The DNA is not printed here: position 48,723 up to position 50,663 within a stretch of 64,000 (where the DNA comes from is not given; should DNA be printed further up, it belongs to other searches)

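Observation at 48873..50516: Class-B (cobalamin) radical SAM gene wedged between NRPS genes with overlapping start/stop codons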

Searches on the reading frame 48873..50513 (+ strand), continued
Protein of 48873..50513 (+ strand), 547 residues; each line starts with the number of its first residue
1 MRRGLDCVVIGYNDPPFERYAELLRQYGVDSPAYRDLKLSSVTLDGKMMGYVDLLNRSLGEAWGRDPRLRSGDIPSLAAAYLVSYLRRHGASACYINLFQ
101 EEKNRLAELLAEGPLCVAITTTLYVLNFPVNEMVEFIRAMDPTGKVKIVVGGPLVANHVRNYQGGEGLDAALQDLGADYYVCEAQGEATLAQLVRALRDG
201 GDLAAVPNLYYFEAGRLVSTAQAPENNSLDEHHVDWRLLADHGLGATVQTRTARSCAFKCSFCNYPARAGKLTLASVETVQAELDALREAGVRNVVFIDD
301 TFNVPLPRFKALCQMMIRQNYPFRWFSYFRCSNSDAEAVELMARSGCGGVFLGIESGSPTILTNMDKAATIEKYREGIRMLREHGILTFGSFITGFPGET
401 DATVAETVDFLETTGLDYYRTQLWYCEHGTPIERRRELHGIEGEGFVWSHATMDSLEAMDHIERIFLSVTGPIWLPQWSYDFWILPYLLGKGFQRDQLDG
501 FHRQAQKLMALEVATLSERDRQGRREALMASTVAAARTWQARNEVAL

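Call 68: fold_search(model_id=the predicted structure, library=pdb)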
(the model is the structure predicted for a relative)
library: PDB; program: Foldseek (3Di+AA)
matches with E <= 10: 1749; with E <= 0.001: 120
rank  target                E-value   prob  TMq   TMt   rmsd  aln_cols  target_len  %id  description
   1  6wte_A                1.4e-19  1.00  0.56  0.54   9.1       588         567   17  Structure of radical S-adenosylmethionine methyltransferase, TsrM, from Kitasatospora setae with cobalamin and [4Fe-4S (released 2020-12-23)
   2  6wte_B                1.4e-19  1.00  0.53  0.55  11.9       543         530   19  Structure of radical S-adenosylmethionine methyltransferase, TsrM, from Kitasatospora setae with cobalamin and [4Fe-4S (released 2020-12-23)
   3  6wtf_A                4.8e-19  1.00  0.52  0.53   5.9       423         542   20  Structure of radical S-adenosylmethionine methyltransferase, TsrM, from Kitasatospora setae with tryptophan substrate  (released 2020-12-23)
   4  6wtf_B                1.8e-18  1.00  0.51  0.52   6.1       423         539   20  Structure of radical S-adenosylmethionine methyltransferase, TsrM, from Kitasatospora setae with tryptophan substrate  (released 2020-12-23)
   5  9ccb                  7.0e-18  1.00  0.50  0.63   8.6       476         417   16  X-ray crystal structure of methyl-coenzyme M reductase glutamine methylase (MgmA) from Methanothermobacter marburgensis  (released 2025-01-01)
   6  6fd2_A                9.8e-17  1.00  0.53  0.63  10.2       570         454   17  Radical SAM 1,2-diol dehydratase AprD4 in complex with its substrate paromamine (released 2018-01-17)
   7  6fd2_B                2.8e-16  1.00  0.54  0.64   8.3       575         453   16  Radical SAM 1,2-diol dehydratase AprD4 in complex with its substrate paromamine (released 2018-01-17)
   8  9n1b                  5.1e-15  1.00  0.51  0.46   7.5       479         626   16  Crystal structure of CysS from Corallococcus sp. CA054B with 5'-deoxyadenosine, methionine, and pantetheinylated 3-metho (released 2026-01-28)
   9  9n1d                  1.4e-14  1.00  0.49  0.44   5.9       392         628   18  Crystal structure of CysS from Corallococcus sp. CA054B with 5'-deoxyadenosine and methionine bound (released 2026-01-28)
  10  9n1c                  3.5e-14  1.00  0.52  0.47   7.4       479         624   16  Crystal structure of CysS from Corallococcus sp. CA054B with 5'-deoxyadenosine, methionine, and pantetheinylated 3-ethox (released 2026-01-28)
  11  5ul2                  3.5e-14  1.00  0.49  0.38  14.6       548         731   16  Structure of Apo, SeMet-labeled Cobalamin-dependent S-adenosylmethionine radical enzyme OxsB (released 2017-04-19)
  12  5ul3                  3.7e-14  1.00  0.50  0.39  14.5       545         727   16  Structure of Cobalamin-dependent S-adenosylmethionine radical enzyme OxsB with aqua-cobalamin bound (released 2017-04-19)
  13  5ul4                  7.9e-14  1.00  0.50  0.39  14.7       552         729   16  Structure of Cobalamin-dependent S-adenosylmethionine radical enzyme OxsB with aqua-cobalamin and S-adenosylmethionine b (released 2017-04-19)
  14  7kdx_B                2.4e-13  1.00  0.52  0.44   6.7       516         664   17  Crystal structure of Streptomyces tokunonesis TokK with hydroxycobalamin, 5'-deoxyadenosine, and methionine (released 2022-01-12)
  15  7kdy_A                6.0e-13  1.00  0.51  0.43  10.4       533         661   18  Crystal structure of Streptomyces tokunonesis TokK with hydroxycobalamin, 5'-deoxyadenosine, methionine, and (2R)-pant (released 2022-01-12)
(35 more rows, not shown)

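Call 71: search_protein_families(library=pfam, proteins=[L024:7510-9117:+, L024:11663-12559:+, L024:15017-16480:+, L021:5430-7655:+, L021:7702-9885:+, L021:11604-13853:+, L016:7281-9584:+, L016:12218-14401:+, L072:8260-9759:-, L072:12985-14595:+], max_evalue=0.00001)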
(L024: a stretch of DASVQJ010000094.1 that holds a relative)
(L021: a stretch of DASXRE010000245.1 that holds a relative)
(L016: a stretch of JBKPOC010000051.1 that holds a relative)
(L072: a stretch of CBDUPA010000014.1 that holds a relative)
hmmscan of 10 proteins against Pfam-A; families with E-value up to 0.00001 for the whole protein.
L024:7510-9117:+ (536 aa): 7 families
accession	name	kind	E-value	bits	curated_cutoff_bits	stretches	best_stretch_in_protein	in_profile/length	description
PF12796.13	Ank_2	-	5.4e-50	168.3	27.3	3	247-339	1-90/90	Ankyrin repeats (3 copies)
PF13637.12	Ank_4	-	1.7e-46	155.6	22.7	4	280-329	1-50/50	Ankyrin repeats (many copies)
PF00023.36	Ank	-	9.4e-45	148.5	21.1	3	405-435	3-33/33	Ankyrin repeat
PF13606.12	Ank_3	-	9.8e-33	108.5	22.3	0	308-336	1-29/30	Ankyrin repeat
PF13857.12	Ank_5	-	5e-32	110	27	3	295-346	1-52/56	Ankyrin repeats (many copies)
PF24521.3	Ank_KRIT1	-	1.8e-09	37.9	80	0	277-334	19-72/149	KRIT1 ankyrin-repeats domain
PF23745.1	ANK_LRRK2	-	2.4e-06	27.9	27.5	0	280-333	35-88/130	LRRK2 ANK repeat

L024:11663-12559:+ (299 aa): 2 families
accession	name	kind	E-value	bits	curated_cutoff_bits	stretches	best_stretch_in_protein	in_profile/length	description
PF02737.24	3HCDH_N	-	1.4e-58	198.2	22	1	12-191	1-179/180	3-hydroxyacyl-CoA dehydrogenase, NAD binding domain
PF00725.27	3HCDH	-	1.5e-33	115.6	22.1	1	194-290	1-97/97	3-hydroxyacyl-CoA dehydrogenase, C-terminal domain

L024:15017-16480:+ (488 aa): 2 families
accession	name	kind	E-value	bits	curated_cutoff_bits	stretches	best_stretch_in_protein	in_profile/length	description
PF07690.21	MFS_1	-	5e-25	88.6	33.4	1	68-407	1-340/347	Major Facilitator Superfamily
PF05977.19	MFS_3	-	9.9e-15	54.4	27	1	64-401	11-347/524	Transmembrane secretion effector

L021:5430-7655:+ (742 aa): 0 families

L021:7702-9885:+ (728 aa): 0 families

L021:11604-13853:+ (750 aa): 0 families

L016:7281-9584:+ (768 aa): 27 families (the best 25 are shown)
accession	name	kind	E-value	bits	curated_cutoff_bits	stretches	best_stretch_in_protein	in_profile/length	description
PF07719.23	TPR_2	-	9.7e-56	181.8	27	0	502-533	2-33/34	Tetratricopeptide repeat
PF00515.34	TPR_1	-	1e-51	171.2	27.8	0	468-497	2-31/34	Tetratricopeptide repeat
PF13432.12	TPR_16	-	9.2e-43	144.7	32.7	3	196-251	3-58/65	Tetratricopeptide repeat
PF13414.12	TPR_11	-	2e-40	136.7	26.8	3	446-481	7-42/42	TPR repeat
PF14559.12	TPR_19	-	2.6e-39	133.8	25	2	132-188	1-57/68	Tetratricopeptide repeat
PF13181.12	TPR_8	-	8.4e-35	116.4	25.7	0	192-222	3-33/34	Tetratricopeptide repeat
PF13424.12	TPR_12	-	1.6e-31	108.8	30.1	1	196-254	9-75/77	Tetratricopeptide repeat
PF13176.12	TPR_7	-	5.2e-31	104.5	27.9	0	196-223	5-34/36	Tetratricopeptide repeat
PF13428.12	TPR_14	-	2.1e-30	102.5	23.5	0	329-369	4-44/44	Tetratricopeptide repeat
PF13431.12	TPR_17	-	3e-28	96.1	24.4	0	523-555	1-33/34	Tetratricopeptide repeat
PF12895.13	ANAPC3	-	1.2e-24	86.8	27.2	0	322-385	19-81/82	Anaphase-promoting complex, cyclosome, subunit 3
PF13174.12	TPR_6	-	5.5e-22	77.3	26.3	0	157-185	1-29/33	Tetratricopeptide repeat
PF23914.1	TPR_CcmH_CycH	-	2.1e-20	73.6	42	1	288-394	46-155/158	Cytochrome c-type biogenesis protein H TPR domain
PF07721.20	TPR_4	-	6.3e-20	70.1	27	0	536-558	2-24/26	Tetratricopeptide repeat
PF13371.12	TPR_9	-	1.9e-16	60.3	35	0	196-253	1-58/73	Tetratricopeptide repeat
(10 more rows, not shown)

L016:12218-14401:+ (728 aa): 6 families
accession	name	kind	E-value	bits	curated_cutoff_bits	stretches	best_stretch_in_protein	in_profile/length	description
PF01436.27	NHL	-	1.2e-38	129.7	20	2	186-212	1-27/28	NHL repeat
PF24684.1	Vgb_lyase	-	3.9e-22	78.8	50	1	143-374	14-237/290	Virginiamycin B lyase family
PF25021.1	TEN_NHL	-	1.7e-19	70.5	27.1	0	185-224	140-177/357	Teneurin NHL domain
PF08450.18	SGL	-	3.6e-14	53.4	26.3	1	149-274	93-217/246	SMP-30/Gluconolactonase/LRE-like region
PF22701.2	Mala_s_1-like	-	1.4e-09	38.4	27.5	0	190-310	43-159/195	Mal s 1 allergenic protein-like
PF13449.12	Phytase-like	-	7.5e-09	36.3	27.6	0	130-176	53-101/284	Esterase-like activity of phytase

L072:8260-9759:- (500 aa): 3 families
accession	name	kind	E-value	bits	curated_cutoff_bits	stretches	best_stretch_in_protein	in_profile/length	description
PF01494.25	FAD_binding_3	-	2.2e-28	100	22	1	38-396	3-346/349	FAD binding domain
PF01266.30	DAO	-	4.3e-07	30.2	27.9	1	38-71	1-34/353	FAD dependent oxidoreductase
PF12831.13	FAD_oxidored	-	2.4e-06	27.6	27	1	38-69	1-32/416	FAD dependent oxidoreductase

L072:12985-14595:+ (537 aa): 1 family
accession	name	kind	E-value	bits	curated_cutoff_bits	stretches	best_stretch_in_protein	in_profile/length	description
PF07690.21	MFS_1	-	1e-13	51.4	33.4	2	362-526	8-166/347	Major Facilitator Superfamily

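Call 75: search_protein_families(library=pfam, proteins=[P0121, P0133, P0152, P0155, P0136, P0144, P0135], max_evalue=0.001)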
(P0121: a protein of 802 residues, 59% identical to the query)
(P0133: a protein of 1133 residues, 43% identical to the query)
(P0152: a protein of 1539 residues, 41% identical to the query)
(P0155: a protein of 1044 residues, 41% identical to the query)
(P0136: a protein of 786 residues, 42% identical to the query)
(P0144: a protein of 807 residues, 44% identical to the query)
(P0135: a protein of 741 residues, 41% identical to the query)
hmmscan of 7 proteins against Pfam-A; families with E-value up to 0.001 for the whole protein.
P0121 (802 aa): 3 families
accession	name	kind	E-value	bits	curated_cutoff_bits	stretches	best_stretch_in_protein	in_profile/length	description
PF04055.27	Radical_SAM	-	4.6e-26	92.4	29.5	1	258-417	4-166/166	Radical SAM superfamily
PF00550.31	PP-binding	-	8.4e-09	36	20.8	1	696-755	3-64/67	Phosphopantetheine attachment site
PF02310.24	B12-binding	-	5.1e-07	30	32.1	1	81-164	11-94/121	B12 binding domain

P0133 (1133 aa): 2 families
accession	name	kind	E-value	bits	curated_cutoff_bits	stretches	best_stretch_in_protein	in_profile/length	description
PF04055.27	Radical_SAM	-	3.2e-32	112.4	29.5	2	257-413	7-166/166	Radical SAM superfamily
PF02310.24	B12-binding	-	9.5e-26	90.4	32.1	2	561-668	14-120/121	B12 binding domain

P0152 (1539 aa): 5 families
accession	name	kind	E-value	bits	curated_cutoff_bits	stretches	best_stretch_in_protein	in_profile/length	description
PF00668.25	Condensation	-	1.7e-105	353.8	30.6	1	617-1074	5-456/456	Condensation domain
PF04055.27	Radical_SAM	-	4.8e-21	76.1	29.5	1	269-427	4-166/166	Radical SAM superfamily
PF00550.31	PP-binding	-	6.3e-14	52.4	20.8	1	1196-1259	2-67/67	Phosphopantetheine attachment site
PF00975.26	Thioesterase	-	6.2e-12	46.6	26.4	1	1319-1397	40-118/226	Thioesterase domain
PF02310.24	B12-binding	-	1.9e-08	34.6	32.1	1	70-148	12-90/121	B12 binding domain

P0155 (1044 aa): 2 families
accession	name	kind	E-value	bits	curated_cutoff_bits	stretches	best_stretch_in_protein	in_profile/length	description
PF04055.27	Radical_SAM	-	2.2e-23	83.7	29.5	1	735-892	6-166/166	Radical SAM superfamily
PF02310.24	B12-binding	-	4.6e-08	33.4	32.1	1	557-651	14-110/121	B12 binding domain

P0136 (786 aa): 2 families
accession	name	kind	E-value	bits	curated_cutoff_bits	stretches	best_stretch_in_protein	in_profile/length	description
PF04055.27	Radical_SAM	-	2.2e-23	83.7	29.5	1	251-408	6-166/166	Radical SAM superfamily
PF02310.24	B12-binding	-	0.00018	21.8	32.1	1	77-160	17-99/121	B12 binding domain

P0144 (807 aa): 2 families
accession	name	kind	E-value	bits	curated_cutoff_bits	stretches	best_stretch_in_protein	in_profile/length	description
PF04055.27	Radical_SAM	-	7.9e-21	75.4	29.5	1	252-410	5-166/166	Radical SAM superfamily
PF02310.24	B12-binding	-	1.8e-06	28.2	32.1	1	79-160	18-99/121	B12 binding domain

P0135 (741 aa): 3 families
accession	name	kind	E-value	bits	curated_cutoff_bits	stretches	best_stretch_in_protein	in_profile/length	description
PF04055.27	Radical_SAM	-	3.1e-22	80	29.5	1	255-413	4-166/166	Radical SAM superfamily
PF02310.24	B12-binding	-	9.3e-07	29.2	32.1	1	75-156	11-92/121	B12 binding domain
PF00668.25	Condensation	-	1.1e-06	28.1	30.6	1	545-628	193-279/456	Condensation domain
